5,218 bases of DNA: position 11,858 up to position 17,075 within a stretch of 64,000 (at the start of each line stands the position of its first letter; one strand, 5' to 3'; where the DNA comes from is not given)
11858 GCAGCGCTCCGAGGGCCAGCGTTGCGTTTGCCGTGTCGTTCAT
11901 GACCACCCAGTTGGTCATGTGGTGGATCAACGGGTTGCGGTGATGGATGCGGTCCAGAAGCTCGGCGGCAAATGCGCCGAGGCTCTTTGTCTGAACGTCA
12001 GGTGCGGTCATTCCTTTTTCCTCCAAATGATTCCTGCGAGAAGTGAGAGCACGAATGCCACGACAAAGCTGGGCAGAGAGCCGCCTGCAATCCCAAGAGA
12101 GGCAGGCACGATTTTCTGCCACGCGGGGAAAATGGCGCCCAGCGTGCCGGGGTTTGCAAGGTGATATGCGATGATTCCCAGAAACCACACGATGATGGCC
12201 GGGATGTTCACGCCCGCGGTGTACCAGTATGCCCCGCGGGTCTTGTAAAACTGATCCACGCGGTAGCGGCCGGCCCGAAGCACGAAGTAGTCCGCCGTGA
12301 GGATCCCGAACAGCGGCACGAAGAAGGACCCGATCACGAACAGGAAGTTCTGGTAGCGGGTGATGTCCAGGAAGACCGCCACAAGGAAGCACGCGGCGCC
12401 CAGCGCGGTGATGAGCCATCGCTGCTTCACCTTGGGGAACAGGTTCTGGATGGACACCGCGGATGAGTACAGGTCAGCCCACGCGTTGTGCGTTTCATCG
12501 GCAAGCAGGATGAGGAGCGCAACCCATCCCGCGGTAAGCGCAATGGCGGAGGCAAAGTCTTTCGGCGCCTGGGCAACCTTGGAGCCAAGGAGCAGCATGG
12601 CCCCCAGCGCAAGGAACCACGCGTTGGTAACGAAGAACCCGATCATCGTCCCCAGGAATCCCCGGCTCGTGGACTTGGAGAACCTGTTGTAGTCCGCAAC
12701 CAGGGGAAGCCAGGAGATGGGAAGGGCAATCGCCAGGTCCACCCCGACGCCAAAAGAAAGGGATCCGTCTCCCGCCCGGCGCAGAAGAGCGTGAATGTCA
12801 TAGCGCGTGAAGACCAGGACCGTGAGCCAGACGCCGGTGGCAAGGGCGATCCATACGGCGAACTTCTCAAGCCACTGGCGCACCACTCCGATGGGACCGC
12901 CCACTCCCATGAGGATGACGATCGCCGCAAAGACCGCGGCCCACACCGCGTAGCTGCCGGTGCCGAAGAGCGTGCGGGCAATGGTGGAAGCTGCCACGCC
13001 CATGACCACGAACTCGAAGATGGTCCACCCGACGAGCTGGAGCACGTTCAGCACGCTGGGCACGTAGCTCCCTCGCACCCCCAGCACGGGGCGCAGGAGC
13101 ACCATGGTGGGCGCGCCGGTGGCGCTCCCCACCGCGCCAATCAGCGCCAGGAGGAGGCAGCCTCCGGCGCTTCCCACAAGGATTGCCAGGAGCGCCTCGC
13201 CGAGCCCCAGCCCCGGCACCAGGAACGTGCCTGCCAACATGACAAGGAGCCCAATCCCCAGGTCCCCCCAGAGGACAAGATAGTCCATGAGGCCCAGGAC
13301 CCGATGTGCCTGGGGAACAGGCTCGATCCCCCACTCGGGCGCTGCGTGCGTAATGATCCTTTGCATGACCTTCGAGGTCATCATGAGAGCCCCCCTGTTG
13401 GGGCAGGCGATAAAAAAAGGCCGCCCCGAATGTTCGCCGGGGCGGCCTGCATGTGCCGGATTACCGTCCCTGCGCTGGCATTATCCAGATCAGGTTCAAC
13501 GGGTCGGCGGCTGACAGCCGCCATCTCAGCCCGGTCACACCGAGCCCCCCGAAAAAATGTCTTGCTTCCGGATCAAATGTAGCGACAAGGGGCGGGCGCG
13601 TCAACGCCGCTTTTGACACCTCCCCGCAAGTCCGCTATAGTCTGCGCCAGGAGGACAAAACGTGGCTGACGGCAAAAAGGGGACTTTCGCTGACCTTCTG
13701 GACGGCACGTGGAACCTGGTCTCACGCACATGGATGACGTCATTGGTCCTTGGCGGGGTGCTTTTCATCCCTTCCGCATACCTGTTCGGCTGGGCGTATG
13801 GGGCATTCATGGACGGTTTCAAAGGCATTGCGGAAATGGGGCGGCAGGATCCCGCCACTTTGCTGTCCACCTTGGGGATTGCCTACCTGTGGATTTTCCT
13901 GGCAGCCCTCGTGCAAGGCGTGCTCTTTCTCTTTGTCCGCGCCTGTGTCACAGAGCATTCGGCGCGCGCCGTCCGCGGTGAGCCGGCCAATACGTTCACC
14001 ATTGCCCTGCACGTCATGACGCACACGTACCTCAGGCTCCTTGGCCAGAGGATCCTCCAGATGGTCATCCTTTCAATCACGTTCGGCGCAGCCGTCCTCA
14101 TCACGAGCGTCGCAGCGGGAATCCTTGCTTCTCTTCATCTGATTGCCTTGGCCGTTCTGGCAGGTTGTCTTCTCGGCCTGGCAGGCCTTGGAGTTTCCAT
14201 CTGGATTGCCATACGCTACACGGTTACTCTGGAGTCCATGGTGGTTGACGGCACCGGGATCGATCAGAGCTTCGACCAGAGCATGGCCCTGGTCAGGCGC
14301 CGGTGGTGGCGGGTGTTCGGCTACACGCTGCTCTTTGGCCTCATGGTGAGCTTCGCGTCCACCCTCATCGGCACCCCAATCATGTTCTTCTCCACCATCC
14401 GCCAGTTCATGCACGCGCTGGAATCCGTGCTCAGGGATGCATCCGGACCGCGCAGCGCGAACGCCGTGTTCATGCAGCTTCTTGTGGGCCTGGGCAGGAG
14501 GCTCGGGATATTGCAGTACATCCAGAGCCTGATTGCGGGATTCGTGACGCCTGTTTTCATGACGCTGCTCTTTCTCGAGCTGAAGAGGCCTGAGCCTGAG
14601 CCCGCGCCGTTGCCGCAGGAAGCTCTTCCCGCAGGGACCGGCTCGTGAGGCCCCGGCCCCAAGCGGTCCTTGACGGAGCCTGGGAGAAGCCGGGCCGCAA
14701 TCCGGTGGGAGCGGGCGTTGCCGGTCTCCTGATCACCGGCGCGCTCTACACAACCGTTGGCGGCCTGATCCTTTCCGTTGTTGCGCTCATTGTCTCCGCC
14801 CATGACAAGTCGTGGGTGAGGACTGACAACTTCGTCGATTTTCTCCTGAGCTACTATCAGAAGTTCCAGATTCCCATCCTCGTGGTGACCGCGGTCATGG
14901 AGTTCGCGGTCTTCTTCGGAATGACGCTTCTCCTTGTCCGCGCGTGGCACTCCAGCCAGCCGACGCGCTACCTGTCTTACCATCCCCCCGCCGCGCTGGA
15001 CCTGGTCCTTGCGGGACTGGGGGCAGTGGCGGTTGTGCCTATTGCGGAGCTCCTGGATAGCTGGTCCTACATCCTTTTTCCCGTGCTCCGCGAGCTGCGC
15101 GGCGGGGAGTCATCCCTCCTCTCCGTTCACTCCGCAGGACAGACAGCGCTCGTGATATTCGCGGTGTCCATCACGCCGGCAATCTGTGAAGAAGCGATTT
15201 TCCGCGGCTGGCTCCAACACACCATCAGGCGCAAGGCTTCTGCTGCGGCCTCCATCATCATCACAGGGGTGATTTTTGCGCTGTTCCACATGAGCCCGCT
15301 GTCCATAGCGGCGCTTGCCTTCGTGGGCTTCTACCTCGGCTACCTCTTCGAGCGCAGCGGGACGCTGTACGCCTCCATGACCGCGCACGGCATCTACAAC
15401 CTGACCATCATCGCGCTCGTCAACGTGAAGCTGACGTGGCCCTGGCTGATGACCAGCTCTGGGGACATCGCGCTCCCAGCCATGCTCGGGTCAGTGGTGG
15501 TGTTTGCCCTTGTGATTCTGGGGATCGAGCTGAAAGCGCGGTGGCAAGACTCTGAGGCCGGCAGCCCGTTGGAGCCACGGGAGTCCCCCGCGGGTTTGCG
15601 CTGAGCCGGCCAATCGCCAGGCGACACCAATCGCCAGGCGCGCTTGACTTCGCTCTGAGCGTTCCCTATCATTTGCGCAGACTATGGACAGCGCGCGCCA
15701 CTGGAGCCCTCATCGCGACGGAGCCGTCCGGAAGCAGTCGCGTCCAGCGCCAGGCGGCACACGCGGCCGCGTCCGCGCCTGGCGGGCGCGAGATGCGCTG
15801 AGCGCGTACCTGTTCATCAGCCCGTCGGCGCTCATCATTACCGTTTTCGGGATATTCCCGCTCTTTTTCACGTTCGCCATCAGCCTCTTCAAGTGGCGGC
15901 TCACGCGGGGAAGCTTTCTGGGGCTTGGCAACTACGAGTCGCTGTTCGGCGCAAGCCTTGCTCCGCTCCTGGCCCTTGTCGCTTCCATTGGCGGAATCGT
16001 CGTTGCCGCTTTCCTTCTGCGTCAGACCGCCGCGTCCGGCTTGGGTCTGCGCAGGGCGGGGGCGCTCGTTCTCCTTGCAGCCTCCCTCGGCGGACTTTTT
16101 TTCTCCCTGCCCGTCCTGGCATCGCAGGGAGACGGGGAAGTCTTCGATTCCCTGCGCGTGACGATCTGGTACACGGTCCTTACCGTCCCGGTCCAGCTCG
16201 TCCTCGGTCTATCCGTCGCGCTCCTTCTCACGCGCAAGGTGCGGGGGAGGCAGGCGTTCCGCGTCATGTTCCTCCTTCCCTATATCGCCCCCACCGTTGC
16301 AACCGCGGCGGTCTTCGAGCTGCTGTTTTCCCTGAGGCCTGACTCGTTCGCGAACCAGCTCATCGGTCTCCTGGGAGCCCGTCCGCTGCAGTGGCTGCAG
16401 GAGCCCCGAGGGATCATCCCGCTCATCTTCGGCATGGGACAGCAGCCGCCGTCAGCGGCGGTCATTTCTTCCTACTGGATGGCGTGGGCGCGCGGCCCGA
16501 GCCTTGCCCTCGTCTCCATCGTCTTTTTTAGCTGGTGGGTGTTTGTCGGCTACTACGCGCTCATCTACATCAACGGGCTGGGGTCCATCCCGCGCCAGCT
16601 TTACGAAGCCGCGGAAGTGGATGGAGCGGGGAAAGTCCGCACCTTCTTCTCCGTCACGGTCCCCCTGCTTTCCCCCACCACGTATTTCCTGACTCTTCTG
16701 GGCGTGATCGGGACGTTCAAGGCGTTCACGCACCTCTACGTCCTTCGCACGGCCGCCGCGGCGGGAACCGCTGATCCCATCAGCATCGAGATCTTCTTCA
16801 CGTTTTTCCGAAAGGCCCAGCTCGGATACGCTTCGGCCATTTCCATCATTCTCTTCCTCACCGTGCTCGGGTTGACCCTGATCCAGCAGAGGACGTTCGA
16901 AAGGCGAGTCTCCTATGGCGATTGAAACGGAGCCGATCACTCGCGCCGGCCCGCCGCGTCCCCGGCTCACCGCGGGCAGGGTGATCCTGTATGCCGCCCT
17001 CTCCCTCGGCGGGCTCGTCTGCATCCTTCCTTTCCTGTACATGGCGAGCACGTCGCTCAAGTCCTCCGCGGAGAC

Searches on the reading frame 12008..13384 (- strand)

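Call 46: search_protein_families(library=pfam, proteins=[window:12008-13384:-], max_evalue=0.00001)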
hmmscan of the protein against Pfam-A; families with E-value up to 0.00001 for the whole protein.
window:12008-13384:- (458 aa): 1 family
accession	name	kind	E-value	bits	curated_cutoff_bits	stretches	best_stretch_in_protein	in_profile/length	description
PF02133.21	Transp_cyt_pur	-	1.5e-41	143.1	23.5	1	22-412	1-418/440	Permease for cytosine/purines, uracil, thiamine, allantoin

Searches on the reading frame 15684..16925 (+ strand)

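Call 46: search_protein_families(library=pfam, proteins=[window:15684-16925:+], max_evalue=0.00001)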
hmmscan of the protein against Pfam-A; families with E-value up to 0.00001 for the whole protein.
window:15684-16925:+ (413 aa): 1 family
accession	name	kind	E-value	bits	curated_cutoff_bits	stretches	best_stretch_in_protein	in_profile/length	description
PF00528.27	BPD_transp_1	-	4e-13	49.9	26.4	1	172-410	2-183/184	Binding-protein-dependent transport system inner membrane component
